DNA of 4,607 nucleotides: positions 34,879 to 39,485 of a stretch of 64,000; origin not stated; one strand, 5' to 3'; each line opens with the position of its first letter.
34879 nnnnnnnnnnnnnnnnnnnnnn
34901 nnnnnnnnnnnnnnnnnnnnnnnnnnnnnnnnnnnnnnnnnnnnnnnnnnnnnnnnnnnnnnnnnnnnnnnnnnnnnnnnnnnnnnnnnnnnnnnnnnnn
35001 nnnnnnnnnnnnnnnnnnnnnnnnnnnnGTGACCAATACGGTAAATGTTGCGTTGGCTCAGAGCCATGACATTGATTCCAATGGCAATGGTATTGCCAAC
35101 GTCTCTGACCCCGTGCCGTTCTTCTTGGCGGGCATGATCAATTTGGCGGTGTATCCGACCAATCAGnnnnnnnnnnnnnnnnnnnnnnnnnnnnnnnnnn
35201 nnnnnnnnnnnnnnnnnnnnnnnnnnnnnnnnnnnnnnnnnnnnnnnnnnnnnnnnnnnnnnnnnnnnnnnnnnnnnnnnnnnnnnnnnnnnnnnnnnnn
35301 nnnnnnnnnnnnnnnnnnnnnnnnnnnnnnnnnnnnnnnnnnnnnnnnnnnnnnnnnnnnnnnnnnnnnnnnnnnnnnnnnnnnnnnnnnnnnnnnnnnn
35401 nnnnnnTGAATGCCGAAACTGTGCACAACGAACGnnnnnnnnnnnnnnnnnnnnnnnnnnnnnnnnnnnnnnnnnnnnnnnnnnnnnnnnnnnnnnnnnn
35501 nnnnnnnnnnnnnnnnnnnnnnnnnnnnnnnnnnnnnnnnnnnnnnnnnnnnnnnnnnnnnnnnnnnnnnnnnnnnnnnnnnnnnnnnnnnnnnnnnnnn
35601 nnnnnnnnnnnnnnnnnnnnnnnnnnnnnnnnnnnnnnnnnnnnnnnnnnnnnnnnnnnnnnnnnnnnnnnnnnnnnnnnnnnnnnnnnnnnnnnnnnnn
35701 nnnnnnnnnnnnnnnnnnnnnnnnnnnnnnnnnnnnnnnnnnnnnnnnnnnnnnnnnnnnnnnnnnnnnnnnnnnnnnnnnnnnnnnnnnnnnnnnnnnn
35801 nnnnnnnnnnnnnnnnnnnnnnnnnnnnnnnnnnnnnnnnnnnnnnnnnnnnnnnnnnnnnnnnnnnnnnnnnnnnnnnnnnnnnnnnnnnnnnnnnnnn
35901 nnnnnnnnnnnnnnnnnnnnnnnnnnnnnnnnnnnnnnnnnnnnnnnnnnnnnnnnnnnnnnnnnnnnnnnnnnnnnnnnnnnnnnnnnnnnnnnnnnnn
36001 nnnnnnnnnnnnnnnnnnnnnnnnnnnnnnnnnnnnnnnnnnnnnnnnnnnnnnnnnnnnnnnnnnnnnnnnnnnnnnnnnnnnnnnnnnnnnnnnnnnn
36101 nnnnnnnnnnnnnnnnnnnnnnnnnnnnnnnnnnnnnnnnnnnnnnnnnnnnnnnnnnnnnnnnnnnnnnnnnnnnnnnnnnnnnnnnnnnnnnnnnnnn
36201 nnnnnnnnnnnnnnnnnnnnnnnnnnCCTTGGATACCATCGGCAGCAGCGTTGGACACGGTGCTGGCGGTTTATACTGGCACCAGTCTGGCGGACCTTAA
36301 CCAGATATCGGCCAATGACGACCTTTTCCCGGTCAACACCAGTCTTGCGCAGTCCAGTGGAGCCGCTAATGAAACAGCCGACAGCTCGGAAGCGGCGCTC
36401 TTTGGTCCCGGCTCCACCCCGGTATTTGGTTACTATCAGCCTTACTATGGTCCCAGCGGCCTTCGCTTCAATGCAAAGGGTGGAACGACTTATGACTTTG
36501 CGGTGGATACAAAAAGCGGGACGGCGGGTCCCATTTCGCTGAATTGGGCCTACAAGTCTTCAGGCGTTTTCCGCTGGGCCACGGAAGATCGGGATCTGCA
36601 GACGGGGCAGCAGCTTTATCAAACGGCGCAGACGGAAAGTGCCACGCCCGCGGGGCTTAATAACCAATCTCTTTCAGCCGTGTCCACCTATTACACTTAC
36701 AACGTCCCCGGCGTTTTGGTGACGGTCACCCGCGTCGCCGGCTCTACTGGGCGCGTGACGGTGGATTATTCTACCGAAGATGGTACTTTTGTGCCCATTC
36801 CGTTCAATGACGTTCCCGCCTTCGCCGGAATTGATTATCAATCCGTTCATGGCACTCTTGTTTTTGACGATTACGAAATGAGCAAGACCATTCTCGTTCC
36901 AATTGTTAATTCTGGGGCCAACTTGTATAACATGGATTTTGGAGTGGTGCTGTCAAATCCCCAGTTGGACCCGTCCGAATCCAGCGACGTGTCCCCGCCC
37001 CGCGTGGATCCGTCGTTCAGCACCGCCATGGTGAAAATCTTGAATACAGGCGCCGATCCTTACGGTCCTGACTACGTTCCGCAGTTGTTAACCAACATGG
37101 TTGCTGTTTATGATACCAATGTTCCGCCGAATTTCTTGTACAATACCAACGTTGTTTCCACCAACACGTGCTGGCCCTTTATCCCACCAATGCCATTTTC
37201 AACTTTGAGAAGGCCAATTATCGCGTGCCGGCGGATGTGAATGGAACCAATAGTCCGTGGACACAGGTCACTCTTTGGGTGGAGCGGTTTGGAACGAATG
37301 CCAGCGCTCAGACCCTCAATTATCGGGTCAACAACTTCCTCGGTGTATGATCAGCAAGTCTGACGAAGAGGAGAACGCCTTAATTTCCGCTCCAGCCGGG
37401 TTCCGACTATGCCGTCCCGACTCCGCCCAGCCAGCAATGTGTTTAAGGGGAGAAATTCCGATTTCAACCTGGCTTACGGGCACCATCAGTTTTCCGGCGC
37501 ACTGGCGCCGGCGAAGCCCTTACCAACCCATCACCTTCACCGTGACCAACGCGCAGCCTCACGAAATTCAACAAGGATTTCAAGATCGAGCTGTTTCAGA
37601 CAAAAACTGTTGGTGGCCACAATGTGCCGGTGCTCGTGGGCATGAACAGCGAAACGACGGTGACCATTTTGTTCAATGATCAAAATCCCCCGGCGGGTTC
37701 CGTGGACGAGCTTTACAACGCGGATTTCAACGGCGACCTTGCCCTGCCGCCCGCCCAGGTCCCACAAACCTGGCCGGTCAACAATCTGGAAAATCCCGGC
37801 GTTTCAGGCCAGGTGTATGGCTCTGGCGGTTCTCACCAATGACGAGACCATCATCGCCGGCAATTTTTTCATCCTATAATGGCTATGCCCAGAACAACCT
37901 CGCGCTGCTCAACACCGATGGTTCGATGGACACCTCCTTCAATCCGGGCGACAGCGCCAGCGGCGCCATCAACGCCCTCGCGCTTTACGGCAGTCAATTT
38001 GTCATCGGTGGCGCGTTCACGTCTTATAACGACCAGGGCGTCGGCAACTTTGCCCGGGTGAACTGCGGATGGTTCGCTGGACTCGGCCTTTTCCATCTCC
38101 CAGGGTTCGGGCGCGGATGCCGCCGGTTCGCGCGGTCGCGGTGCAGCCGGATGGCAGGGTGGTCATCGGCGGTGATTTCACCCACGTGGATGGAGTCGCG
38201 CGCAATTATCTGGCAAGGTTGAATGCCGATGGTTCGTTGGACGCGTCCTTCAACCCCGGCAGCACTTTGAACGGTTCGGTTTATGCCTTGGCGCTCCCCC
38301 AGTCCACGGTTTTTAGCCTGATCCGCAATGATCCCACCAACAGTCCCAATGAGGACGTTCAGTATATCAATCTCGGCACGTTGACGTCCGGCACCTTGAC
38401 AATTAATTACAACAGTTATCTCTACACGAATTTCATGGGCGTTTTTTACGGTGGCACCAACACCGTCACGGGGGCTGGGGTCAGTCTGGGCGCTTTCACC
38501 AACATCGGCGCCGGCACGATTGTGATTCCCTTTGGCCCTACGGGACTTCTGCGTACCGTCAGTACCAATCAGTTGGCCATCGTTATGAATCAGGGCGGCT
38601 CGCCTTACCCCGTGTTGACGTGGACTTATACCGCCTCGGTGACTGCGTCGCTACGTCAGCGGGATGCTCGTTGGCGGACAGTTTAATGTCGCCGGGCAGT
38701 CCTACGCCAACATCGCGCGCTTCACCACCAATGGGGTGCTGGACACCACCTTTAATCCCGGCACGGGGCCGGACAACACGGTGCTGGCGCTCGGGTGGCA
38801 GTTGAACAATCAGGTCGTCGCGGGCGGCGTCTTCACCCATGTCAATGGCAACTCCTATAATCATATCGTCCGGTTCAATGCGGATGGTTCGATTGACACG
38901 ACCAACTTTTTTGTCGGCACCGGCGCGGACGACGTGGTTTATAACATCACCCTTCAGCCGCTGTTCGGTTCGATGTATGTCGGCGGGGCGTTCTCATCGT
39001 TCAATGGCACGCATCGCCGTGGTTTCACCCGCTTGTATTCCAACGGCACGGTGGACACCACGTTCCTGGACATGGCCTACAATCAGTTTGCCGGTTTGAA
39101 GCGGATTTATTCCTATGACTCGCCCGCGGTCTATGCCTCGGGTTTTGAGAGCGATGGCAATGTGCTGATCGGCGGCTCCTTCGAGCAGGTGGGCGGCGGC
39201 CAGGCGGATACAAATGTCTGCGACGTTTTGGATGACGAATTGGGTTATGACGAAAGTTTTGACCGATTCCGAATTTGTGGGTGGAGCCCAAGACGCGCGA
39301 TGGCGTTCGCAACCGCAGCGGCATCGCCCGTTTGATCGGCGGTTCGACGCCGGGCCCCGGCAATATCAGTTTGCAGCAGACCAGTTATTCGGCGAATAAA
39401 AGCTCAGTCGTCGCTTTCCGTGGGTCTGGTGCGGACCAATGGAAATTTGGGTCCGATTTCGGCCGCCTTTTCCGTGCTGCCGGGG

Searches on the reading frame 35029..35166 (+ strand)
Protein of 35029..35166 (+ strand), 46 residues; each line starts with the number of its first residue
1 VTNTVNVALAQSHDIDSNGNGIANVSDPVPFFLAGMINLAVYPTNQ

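Call 78: search_protein_families(library=pfam, proteins=[window:35029-35166:+], max_evalue=10)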
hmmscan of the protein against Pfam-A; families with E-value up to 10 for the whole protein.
seq(46 aa): 0 families

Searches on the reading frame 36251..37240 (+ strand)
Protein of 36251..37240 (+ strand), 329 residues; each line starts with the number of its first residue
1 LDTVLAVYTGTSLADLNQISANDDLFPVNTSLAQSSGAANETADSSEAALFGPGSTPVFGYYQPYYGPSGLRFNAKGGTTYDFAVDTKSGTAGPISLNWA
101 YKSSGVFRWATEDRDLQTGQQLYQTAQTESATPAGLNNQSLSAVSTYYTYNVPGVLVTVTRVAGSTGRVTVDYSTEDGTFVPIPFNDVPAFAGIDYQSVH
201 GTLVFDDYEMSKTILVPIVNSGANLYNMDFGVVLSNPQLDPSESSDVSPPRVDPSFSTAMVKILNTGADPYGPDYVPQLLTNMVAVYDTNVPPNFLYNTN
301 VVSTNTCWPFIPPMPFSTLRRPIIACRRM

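Call 72: search_protein_families(library=pfam, proteins=[window:36251-37240:+], max_evalue=0.001)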
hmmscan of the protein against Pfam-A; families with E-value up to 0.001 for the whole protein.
window:36251-37240:+ (329 aa): 1 family
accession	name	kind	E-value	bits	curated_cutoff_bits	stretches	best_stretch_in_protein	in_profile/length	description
PF03160.20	Calx-beta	-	4.6e-09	36.8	27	1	156-264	25-116/119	Calx-beta domain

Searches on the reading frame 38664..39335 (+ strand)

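Call 72: search_protein_families(library=pfam, proteins=[window:38664-39335:+], max_evalue=0.001)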
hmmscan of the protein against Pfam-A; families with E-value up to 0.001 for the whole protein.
window:38664-39335:+ (223 aa): 1 family
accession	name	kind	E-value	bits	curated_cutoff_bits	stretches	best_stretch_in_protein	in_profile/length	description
PF17164.10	DUF5122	-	5.6e-30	103.7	27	3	47-80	2-35/36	Domain of unknown function (DUF5122) beta-propeller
